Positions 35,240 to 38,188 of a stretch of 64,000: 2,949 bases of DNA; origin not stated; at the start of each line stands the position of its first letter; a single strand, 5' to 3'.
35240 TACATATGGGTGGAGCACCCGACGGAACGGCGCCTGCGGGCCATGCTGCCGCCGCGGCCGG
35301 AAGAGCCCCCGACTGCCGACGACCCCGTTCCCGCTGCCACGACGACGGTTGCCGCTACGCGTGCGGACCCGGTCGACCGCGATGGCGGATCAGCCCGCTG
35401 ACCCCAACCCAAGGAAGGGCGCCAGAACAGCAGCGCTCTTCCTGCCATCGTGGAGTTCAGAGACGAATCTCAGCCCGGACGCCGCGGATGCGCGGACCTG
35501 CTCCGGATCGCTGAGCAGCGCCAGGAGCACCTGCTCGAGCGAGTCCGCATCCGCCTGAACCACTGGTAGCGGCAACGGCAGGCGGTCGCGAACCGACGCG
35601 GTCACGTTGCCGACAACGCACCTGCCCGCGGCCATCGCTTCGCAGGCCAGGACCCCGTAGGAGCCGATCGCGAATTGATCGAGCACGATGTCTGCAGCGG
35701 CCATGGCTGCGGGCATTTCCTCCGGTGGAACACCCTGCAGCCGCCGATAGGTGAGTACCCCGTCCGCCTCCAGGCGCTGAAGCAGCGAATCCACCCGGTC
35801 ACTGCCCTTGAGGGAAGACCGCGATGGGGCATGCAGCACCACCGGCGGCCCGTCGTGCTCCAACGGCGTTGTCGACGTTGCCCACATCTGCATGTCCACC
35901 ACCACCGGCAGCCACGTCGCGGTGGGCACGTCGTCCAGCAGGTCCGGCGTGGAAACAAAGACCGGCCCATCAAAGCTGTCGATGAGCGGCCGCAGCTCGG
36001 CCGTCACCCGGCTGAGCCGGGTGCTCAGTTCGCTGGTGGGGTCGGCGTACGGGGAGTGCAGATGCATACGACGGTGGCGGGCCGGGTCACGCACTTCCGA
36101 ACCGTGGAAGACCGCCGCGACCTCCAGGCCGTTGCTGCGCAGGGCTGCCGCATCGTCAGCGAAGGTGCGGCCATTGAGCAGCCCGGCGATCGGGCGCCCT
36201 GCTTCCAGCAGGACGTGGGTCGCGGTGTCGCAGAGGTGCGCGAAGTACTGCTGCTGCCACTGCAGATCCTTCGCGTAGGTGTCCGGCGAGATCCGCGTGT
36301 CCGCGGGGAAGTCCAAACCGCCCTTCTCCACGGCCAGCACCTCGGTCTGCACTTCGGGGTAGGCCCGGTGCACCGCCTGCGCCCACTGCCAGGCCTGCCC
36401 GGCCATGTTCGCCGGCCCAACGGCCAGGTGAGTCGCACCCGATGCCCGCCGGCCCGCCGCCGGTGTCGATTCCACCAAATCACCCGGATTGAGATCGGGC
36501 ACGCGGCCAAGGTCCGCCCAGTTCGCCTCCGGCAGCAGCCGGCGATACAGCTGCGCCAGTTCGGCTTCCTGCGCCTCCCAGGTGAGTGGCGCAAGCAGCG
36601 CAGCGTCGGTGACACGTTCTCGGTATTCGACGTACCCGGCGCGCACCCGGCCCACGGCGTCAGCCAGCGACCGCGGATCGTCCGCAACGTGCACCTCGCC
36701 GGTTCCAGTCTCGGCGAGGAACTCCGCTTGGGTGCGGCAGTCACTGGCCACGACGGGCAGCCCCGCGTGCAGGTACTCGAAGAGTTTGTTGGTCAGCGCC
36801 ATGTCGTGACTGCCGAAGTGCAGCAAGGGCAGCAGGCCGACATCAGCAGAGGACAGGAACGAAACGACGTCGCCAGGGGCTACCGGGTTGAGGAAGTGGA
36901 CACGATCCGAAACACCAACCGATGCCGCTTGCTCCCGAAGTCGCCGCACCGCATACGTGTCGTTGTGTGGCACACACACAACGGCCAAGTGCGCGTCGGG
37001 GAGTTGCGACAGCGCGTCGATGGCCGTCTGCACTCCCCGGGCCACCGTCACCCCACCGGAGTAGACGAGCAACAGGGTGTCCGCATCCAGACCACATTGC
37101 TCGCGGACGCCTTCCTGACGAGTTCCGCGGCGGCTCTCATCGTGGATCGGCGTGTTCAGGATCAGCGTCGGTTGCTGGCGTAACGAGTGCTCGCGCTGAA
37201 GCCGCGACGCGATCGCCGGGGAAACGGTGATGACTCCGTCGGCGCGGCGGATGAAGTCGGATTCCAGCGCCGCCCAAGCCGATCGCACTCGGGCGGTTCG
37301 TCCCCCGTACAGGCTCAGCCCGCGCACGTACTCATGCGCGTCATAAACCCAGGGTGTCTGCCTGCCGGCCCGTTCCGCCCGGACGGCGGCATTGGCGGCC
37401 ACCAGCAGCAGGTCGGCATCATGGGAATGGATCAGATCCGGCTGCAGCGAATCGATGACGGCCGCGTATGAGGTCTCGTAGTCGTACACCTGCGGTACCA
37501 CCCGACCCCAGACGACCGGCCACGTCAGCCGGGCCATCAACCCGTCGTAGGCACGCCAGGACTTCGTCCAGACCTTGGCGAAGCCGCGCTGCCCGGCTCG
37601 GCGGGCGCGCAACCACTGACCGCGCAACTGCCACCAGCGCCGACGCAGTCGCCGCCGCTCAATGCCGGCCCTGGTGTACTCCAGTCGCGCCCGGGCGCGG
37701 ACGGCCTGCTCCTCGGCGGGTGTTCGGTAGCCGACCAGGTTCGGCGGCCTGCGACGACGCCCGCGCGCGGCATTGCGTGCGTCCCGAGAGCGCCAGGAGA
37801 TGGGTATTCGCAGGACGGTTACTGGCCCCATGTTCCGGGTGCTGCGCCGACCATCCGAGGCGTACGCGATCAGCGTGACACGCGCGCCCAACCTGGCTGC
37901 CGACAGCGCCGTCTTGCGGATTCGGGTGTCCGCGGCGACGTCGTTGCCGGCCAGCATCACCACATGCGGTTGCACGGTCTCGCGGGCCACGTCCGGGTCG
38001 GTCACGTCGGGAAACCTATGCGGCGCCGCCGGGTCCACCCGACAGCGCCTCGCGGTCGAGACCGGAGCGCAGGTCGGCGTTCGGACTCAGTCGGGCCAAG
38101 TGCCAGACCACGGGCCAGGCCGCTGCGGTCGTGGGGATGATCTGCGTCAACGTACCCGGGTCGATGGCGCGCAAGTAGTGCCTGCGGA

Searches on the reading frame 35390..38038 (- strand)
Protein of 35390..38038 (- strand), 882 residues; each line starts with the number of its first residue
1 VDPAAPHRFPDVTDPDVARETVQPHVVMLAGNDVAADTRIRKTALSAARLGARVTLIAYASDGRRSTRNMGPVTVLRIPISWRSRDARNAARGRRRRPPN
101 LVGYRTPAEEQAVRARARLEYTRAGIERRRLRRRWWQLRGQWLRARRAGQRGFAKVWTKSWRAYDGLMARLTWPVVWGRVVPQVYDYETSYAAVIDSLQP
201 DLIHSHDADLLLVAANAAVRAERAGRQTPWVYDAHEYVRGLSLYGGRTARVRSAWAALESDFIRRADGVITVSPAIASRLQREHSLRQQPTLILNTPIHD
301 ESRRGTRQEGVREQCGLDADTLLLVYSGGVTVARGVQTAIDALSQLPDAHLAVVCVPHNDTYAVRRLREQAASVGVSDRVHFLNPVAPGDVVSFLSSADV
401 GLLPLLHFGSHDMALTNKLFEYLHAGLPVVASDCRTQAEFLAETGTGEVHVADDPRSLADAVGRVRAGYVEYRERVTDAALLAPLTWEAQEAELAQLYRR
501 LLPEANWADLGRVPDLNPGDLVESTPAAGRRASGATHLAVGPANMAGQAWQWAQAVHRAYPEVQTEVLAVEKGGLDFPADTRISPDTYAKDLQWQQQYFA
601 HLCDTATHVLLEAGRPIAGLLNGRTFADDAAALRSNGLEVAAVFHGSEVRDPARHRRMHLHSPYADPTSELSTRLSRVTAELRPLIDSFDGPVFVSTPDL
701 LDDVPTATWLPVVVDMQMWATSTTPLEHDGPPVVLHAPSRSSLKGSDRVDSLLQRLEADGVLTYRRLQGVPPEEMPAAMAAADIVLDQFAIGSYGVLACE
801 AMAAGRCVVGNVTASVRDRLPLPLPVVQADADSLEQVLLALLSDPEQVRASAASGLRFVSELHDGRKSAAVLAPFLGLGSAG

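Call 15: search_protein_families(library=pfam, proteins=[window:35390-38038:-], max_evalue=0.001)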
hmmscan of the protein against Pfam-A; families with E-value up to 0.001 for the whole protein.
window:35390-38038:- (882 aa): 5 families
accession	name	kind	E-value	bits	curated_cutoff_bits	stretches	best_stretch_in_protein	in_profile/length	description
PF13692.12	Glyco_trans_1_4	-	1.9e-20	74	27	1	324-464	4-138/142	Glycosyl transferases group 1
PF00534.26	Glycos_transf_1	-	1.3e-16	61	26.4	1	312-479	6-168/172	Glycosyl transferases group 1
PF13524.12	Glyco_trans_1_2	-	1.4e-14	54.7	25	2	339-467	5-113/144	Glycosyl transferase-like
PF13439.12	Glyco_transf_4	-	1e-10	42.4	28.5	1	176-291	49-159/170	Glycosyltransferase Family 4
PF13579.12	Glyco_trans_4_4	-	3.3e-09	37.7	29.7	1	38-289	5-150/158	Glycosyl transferase 4-like domain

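Call 55: search_protein_families(library=ncbifam, proteins=[window:35390-38038:-], max_evalue=0.00001)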
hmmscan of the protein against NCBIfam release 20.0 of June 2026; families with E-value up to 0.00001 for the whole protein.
window:35390-38038:- (882 aa): 15 families
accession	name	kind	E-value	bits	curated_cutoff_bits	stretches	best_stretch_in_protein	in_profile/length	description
TIGR04063.1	stp3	hypoth_equivalog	1e-17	64.1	442.05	1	185-502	78-396/397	TIGR04063 family PEP-CTERM/XrtA system glycosyltransferase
TIGR03449.1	mycothiol_MshA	equivalog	2.2e-14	53.2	462.5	1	201-502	104-404/406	D-inositol-3-phosphate glycosyltransferase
NF053787.1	GlcN_PG_synth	equivalog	8.9e-14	51.1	480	1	190-502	73-360/361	N-acetylglucosaminyl phosphatidylglycerol synthase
NF007640.0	PRK10307.1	subfamily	1e-12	47.7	276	1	240-498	148-401/411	WcaI family glycosyltransferase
TIGR04047.1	MSMEG_0565_glyc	hypoth_equivalog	1.6e-11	43.9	259.85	1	256-499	129-372/373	MSMEG_0565 family glycosyltransferase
NF047684.1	TeichurnBiosyTuaC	equivalog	7.5e-09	35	550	1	196-443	105-330/391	teichuronic acid biosynthesis protein TuaC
TIGR02149.1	glgA_Coryne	subfamily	2.5e-08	33.5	302.4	1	253-454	134-335/391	glycogen synthase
NF041876.1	EPS_EpsE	equivalog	2.6e-07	30.3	400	0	321-466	214-359/389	exopolysaccharide biosynthesis GT4 family glycosyltransferase EpsE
NF038255.1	exopoly_VpsD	equivalog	1.4e-06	27.4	300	0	289-433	177-313/381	VpsD family glycosyltransferase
TIGR04157.1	glyco_rSAM_CFB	subfamily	1.6e-06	27.4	400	1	259-440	163-338/406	TIGR04157 family glycosyltransferase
NF012028.0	PRK15484.1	subfamily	2e-06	27.1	618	0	293-453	165-327/380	lipopolysaccharide N-acetylglucosaminyltransferase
TIGR03088.1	stp2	hypoth_equivalog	2.5e-06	26.8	409.05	0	355-466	232-336/374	TIGR03088 family PEP-CTERM/XrtA system glycosyltransferase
TIGR04007.1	wcaI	equivalog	3.3e-06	26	800.45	1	241-462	148-368/407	colanic acid biosynthesis glycosyltransferase WcaI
NF038229.1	Glyco4_Geo_Pelo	equivalog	4.1e-06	26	400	0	262-450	106-285/338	GPMC system family 4 glycosyltransferase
TIGR03999.1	thiol_BshA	equivalog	4.5e-06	25.8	273.7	0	263-461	142-331/375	N-acetyl-alpha-D-glucosaminyl L-malate synthase BshA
